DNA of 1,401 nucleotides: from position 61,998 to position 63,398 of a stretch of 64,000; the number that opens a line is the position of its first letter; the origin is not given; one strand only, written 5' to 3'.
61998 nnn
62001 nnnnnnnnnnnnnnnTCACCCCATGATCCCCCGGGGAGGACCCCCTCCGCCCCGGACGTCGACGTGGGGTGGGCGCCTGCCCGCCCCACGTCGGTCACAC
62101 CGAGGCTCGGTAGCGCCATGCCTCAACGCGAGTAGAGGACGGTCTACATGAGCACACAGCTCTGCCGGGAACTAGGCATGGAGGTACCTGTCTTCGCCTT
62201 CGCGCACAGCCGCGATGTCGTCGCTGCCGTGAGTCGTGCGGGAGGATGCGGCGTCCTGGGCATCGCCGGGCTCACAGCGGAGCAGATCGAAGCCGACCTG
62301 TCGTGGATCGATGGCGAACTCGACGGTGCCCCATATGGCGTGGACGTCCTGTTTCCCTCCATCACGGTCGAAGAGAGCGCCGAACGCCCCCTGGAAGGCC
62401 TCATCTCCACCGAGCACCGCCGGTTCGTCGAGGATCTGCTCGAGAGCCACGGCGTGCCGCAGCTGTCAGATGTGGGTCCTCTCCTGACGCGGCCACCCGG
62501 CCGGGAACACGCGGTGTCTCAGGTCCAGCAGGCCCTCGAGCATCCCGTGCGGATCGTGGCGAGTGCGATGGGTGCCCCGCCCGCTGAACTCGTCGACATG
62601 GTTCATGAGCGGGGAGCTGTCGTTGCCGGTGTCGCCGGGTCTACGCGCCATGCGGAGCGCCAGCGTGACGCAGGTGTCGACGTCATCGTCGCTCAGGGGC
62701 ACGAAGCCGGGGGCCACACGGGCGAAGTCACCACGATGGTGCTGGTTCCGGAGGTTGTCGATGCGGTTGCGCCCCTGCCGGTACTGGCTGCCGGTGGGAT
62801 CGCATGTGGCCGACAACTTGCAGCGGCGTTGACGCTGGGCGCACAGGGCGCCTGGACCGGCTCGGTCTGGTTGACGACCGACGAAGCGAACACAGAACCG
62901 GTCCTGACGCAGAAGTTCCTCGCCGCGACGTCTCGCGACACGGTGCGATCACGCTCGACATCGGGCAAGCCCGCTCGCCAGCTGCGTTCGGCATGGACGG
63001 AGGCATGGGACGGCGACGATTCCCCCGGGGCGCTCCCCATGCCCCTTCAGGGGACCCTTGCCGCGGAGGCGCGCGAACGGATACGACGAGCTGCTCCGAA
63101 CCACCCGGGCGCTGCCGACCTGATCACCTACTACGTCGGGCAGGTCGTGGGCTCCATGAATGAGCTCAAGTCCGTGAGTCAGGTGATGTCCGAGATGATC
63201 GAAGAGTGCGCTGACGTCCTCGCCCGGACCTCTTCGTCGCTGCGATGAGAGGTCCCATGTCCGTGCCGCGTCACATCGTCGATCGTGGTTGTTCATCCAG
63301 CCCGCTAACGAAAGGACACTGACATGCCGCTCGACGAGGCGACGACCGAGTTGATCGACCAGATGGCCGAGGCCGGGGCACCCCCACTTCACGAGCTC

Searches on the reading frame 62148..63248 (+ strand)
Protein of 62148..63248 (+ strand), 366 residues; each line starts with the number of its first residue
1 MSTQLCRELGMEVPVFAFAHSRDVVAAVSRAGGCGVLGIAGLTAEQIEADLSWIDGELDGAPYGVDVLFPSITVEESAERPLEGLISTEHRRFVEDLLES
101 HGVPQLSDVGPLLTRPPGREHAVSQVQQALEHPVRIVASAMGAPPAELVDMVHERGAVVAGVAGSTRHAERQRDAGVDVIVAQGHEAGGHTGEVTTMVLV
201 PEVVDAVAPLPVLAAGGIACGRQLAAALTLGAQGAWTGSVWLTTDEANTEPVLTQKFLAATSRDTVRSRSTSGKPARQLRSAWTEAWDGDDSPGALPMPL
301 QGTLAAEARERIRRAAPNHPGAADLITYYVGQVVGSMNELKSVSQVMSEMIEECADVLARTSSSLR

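Call 53: search_protein_families(library=pfam, proteins=[window:62148-63248:+], max_evalue=0.00001)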
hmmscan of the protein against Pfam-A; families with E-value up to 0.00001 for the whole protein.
window:62148-63248:+ (366 aa): 3 families
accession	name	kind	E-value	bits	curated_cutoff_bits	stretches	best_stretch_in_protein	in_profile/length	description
PF03060.21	NMO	-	2.4e-51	175.5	28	1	22-353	25-331/331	Nitronate monooxygenase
PF01070.24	FMN_dh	-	2.7e-07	30.4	24.9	1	165-243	228-307/350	FMN-dependent dehydrogenase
PF00478.31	IMPDH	-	8.6e-06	25.4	25.6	0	195-255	194-253/345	IMP dehydrogenase / GMP reductase domain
